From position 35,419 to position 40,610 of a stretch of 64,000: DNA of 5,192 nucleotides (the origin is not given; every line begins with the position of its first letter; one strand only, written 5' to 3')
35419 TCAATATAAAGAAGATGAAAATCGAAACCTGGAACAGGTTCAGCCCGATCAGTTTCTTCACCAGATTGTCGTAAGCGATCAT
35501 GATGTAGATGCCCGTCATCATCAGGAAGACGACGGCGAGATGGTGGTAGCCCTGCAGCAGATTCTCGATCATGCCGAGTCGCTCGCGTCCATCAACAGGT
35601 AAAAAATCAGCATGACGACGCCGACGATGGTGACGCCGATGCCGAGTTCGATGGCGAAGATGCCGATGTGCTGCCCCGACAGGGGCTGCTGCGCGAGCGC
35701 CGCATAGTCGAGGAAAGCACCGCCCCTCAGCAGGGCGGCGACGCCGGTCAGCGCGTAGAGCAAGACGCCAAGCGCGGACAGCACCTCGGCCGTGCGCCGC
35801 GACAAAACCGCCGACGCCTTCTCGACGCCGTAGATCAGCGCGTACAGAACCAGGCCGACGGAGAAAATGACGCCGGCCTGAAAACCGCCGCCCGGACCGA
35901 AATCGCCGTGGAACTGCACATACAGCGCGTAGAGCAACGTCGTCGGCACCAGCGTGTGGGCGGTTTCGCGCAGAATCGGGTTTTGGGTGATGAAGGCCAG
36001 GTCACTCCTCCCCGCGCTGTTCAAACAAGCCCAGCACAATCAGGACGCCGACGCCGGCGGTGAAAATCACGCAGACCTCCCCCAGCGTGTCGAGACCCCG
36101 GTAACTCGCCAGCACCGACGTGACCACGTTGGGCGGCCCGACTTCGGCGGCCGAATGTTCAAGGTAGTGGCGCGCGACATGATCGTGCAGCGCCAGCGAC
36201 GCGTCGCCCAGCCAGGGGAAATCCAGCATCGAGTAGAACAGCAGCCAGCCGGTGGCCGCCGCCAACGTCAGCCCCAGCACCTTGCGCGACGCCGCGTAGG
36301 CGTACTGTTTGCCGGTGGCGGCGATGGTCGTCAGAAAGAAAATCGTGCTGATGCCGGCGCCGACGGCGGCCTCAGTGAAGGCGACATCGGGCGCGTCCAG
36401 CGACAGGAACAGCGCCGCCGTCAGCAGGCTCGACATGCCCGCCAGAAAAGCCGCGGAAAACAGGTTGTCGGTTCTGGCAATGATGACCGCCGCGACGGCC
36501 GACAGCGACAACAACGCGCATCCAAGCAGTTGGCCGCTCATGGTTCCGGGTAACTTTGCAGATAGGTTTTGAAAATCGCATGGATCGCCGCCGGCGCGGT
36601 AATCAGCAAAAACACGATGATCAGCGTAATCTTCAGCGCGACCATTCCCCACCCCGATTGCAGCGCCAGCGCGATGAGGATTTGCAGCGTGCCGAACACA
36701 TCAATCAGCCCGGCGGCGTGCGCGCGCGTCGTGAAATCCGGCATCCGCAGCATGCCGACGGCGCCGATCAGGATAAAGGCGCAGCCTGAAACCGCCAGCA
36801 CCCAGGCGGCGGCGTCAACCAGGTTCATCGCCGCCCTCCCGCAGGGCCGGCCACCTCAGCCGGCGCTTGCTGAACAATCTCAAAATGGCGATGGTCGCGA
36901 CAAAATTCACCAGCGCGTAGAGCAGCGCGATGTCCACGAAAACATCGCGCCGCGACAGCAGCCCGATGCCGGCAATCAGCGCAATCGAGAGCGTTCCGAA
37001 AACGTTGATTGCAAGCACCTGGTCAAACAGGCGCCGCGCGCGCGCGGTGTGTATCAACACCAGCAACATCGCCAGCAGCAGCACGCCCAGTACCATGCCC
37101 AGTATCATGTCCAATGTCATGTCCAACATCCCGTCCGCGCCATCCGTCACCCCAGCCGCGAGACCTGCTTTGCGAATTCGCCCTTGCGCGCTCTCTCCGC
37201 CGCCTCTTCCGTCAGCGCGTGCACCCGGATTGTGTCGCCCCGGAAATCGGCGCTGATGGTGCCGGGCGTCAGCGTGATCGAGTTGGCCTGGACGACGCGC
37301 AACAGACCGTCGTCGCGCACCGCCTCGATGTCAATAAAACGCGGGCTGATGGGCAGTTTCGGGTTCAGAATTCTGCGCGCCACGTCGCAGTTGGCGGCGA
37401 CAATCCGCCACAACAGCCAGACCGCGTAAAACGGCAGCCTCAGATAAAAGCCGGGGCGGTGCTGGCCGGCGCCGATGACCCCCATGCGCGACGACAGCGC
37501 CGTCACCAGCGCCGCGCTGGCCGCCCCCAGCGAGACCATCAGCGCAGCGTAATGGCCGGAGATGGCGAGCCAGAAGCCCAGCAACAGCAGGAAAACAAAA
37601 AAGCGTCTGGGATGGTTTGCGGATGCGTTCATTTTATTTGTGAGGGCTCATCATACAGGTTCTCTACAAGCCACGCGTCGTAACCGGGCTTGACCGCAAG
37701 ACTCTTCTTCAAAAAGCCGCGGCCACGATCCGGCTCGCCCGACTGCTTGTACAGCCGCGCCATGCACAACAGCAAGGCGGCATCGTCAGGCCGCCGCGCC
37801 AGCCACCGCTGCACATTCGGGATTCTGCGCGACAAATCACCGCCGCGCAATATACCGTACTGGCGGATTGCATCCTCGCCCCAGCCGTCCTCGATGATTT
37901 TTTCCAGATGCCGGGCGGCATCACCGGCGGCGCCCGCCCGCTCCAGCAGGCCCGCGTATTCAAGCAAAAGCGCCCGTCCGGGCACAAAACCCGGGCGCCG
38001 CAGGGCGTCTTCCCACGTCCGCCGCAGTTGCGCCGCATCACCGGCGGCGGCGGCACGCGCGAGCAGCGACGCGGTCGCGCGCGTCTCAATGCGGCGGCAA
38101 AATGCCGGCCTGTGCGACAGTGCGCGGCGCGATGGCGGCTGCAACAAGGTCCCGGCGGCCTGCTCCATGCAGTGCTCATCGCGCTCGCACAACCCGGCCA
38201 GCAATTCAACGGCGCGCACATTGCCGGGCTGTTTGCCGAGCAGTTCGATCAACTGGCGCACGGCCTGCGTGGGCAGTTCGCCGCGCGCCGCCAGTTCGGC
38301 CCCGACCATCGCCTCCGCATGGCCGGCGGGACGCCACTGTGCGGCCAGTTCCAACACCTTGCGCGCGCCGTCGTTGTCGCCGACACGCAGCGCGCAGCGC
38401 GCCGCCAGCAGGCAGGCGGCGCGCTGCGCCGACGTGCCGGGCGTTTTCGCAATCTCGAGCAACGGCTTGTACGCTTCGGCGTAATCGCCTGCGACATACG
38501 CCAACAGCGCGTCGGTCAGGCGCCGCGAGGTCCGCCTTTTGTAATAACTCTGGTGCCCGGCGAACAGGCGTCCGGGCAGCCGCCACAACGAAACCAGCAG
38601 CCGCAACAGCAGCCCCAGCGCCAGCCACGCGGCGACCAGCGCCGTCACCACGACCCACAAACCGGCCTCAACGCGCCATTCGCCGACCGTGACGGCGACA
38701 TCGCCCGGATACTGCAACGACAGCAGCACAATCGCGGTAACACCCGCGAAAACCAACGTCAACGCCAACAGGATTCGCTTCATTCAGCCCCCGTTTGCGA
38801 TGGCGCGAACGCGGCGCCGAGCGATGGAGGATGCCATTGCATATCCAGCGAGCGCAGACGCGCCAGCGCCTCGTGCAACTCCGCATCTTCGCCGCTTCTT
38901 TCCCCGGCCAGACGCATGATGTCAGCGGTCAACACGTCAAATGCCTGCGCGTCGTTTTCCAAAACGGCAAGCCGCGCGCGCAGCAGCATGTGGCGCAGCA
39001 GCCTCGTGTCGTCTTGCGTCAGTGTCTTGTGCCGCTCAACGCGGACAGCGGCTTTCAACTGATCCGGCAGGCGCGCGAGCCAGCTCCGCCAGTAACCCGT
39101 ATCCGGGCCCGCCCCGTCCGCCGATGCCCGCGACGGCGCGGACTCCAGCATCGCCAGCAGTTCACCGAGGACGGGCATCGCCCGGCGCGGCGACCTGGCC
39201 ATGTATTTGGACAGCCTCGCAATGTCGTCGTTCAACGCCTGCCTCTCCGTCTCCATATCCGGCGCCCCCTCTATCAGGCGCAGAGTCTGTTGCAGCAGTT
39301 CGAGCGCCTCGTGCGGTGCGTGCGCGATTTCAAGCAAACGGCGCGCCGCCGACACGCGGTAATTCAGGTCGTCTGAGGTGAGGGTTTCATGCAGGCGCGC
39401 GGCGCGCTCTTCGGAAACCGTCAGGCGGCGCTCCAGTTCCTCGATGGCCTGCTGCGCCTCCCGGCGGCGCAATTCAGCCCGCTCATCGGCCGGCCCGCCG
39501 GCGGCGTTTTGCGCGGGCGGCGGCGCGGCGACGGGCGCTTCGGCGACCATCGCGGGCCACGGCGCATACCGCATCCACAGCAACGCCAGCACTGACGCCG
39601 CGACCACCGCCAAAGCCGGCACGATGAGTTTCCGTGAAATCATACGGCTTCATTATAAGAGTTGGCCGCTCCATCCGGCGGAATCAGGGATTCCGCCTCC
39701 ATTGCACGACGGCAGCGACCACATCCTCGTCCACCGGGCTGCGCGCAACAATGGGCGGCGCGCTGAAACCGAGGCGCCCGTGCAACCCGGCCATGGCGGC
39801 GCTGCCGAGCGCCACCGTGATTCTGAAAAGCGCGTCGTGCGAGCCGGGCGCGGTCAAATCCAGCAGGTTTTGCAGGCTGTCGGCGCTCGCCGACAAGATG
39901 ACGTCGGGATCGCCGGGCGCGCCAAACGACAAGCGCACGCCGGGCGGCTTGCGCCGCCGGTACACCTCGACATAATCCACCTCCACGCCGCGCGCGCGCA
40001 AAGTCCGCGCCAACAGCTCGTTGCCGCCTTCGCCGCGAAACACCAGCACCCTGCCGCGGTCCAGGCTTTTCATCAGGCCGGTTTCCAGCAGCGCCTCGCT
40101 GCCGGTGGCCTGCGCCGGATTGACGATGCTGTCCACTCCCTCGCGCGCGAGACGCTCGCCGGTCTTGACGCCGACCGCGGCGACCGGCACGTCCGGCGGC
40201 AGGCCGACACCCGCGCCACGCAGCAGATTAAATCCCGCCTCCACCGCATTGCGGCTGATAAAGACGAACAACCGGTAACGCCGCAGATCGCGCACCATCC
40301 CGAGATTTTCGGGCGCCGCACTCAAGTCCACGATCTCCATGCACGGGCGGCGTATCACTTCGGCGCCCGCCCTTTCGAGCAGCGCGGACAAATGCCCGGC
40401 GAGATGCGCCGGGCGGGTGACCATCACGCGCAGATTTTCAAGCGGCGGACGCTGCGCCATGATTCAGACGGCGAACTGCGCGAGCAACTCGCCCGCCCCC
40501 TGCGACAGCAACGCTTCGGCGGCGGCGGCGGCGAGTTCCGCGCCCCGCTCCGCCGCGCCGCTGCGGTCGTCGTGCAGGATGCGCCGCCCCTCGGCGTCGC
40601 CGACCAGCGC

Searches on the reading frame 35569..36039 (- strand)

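Call 7: search_protein_families(library=pfam, proteins=[window:35569-36039:-], max_evalue=0.01)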
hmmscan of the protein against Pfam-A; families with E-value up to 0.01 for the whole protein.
window:35569-36039:- (156 aa): 1 family
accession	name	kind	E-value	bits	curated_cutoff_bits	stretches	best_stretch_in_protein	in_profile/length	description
PF04039.18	MnhB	-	4.6e-26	91.9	22.5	1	22-143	1-126/127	Domain related to MnhB subunit of Na+/H+ antiporter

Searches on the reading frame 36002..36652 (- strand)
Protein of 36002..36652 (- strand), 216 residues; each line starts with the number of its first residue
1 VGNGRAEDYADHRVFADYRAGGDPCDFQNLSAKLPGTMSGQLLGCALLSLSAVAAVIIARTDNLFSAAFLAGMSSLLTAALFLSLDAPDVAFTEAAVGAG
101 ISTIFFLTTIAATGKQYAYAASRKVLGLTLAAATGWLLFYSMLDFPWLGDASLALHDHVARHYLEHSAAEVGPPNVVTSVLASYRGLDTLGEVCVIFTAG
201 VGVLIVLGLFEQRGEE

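Call 31: search_protein_families(library=pfam, proteins=[window:36002-36652:-], max_evalue=0.001)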
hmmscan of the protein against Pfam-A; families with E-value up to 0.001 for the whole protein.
window:36002-36652:- (216 aa): 2 families
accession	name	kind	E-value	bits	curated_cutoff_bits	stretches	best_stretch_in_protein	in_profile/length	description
PF13244.11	MbhD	-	2.4e-15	56.9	27.2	1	50-113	2-65/67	MBH, subunit D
PF20501.3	MbhE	-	1.3e-08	35.2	27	1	155-210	29-84/98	MBH, subunit E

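Call 49: search_protein_families(library=ncbifam, proteins=[window:36002-36652:-], max_evalue=0.01)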
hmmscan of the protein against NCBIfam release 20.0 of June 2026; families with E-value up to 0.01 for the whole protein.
window:36002-36652:- (216 aa): 16 families
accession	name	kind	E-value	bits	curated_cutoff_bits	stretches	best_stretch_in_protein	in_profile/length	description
NF009161.0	PRK12507.1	equivalog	1e-49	169.5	272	1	46-212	14-180/336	putative monovalent cation/H+ antiporter subunit B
NF009159.0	PRK12504.1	equivalog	2.4e-48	164.4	141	1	42-207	5-172/178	DUF4040 domain-containing protein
NF009287.0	PRK12647.1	equivalog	2.1e-17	63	937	1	39-208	596-760/773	putative monovalent cation/H+ antiporter subunit A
NF009288.0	PRK12648.1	equivalog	1.3e-16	59.9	1104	1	43-212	611-778/954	monovalent cation/H+ antiporter subunit A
NF009290.0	PRK12650.1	equivalog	4.5e-16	57.9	980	1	43-207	604-763/966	DUF4040 family protein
NF009285.0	PRK12645.1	equivalog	5e-13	48.2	1028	1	51-212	638-795/804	Na+/H+ antiporter subunit A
TIGR00940.1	2a6301s01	subfamily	3.9e-12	45.3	920.45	1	52-213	632-789/793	monovalent cation:proton antiporter subunit A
NF009289.0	PRK12649.1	equivalog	4.8e-12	45.1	1117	1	47-205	624-780/789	putative monovalent cation/H+ antiporter subunit A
NF009284.0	PRK12644.1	equivalog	3.4e-11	42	962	1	51-204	609-758/975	Na+/H+ antiporter subunit A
NF006242.0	PRK08378.1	subfamily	6.7e-11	42.6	98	1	47-114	11-78/85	hypothetical protein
NF009217.0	PRK12567.1-1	equivalog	4.3e-10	39.5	268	1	158-207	36-85/238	putative monovalent cation/H+ antiporter subunit B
NF004923.0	PRK06280.1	equivalog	5.6e-09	36.2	80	1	49-115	13-76/79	hypothetical protein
NF009286.0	PRK12646.1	equivalog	8e-09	34.5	1063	1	65-215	651-796/800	DUF4040 family protein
NF004172.0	PRK05640.1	equivalog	1e-06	29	156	1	174-208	114-148/152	putative monovalent cation/H+ antiporter subunit B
NF009229.0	PRK12579.1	equivalog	0.0014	18.2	229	1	174-208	44-78/258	putative monovalent cation/H+ antiporter subunit B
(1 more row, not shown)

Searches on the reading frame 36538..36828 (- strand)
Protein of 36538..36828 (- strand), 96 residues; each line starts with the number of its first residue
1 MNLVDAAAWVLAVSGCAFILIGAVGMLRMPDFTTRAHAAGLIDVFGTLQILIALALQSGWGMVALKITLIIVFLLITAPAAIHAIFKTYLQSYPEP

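Call 69: search_protein_families(library=pfam, proteins=[window:36538-36828:-], max_evalue=0.01)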
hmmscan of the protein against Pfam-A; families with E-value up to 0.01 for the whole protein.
window:36538-36828:- (96 aa): 1 family
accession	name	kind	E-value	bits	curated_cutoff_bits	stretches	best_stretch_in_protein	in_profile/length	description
PF03334.19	PhaG_MnhG_YufB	-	1.1e-21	77.3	23.4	1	11-88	1-78/80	Na+/H+ antiporter subunit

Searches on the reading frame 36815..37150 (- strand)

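Call 69: search_protein_families(library=pfam, proteins=[window:36815-37150:-], max_evalue=0.01)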
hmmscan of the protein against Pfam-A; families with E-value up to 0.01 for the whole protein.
window:36815-37150:- (111 aa): 1 family
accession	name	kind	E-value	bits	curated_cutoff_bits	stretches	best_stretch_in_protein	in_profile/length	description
PF04066.18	MrpF_PhaF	-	2.2e-13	50.9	23.3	1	43-92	2-51/53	Multiple resistance and pH regulation protein F (MrpF / PhaF)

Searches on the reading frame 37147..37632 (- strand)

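Call 31: search_protein_families(library=pfam, proteins=[window:37147-37632:-], max_evalue=0.001)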
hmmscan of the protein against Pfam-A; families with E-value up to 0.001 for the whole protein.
window:37147-37632:- (161 aa): 1 family
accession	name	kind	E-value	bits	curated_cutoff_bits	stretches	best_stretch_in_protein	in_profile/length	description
PF01899.21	MNHE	-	1.3e-28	100.1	27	1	14-158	1-143/145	Na+/H+ ion antiporter subunit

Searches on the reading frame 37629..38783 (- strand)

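Call 31: search_protein_families(library=pfam, proteins=[window:37629-38783:-], max_evalue=0.001)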
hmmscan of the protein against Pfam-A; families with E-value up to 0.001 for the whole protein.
window:37629-38783:- (384 aa): 4 families
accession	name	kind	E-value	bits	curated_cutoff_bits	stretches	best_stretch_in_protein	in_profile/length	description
PF07219.19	HemY_N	-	2.9e-17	63.2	31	1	27-132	1-104/107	HemY protein N-terminus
PF14559.12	TPR_19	-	8.4e-09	36.1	25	0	98-153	4-57/68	Tetratricopeptide repeat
PF13428.12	TPR_14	-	6.3e-05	23.7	23.5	0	336-372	2-39/44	Tetratricopeptide repeat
PF12895.13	ANAPC3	-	0.0001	22.9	27.2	0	88-145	26-80/82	Anaphase-promoting complex, cyclosome, subunit 3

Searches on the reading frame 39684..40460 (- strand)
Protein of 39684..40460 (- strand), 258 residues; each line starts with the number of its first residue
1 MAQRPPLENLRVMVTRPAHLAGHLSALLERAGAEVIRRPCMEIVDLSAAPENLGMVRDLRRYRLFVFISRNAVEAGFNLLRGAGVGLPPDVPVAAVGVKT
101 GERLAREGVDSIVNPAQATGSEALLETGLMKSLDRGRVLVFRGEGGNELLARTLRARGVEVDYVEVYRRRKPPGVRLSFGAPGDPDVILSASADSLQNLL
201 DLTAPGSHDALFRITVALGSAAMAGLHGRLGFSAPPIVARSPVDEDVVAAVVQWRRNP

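Call 31: search_protein_families(library=pfam, proteins=[window:39684-40460:-], max_evalue=0.001)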
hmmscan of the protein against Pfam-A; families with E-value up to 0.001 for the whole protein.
window:39684-40460:- (258 aa): 1 family
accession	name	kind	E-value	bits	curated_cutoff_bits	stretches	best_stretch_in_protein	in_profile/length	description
PF02602.20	HEM4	-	2.2e-32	112.5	27.5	1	24-217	3-200/231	Uroporphyrinogen-III synthase HemD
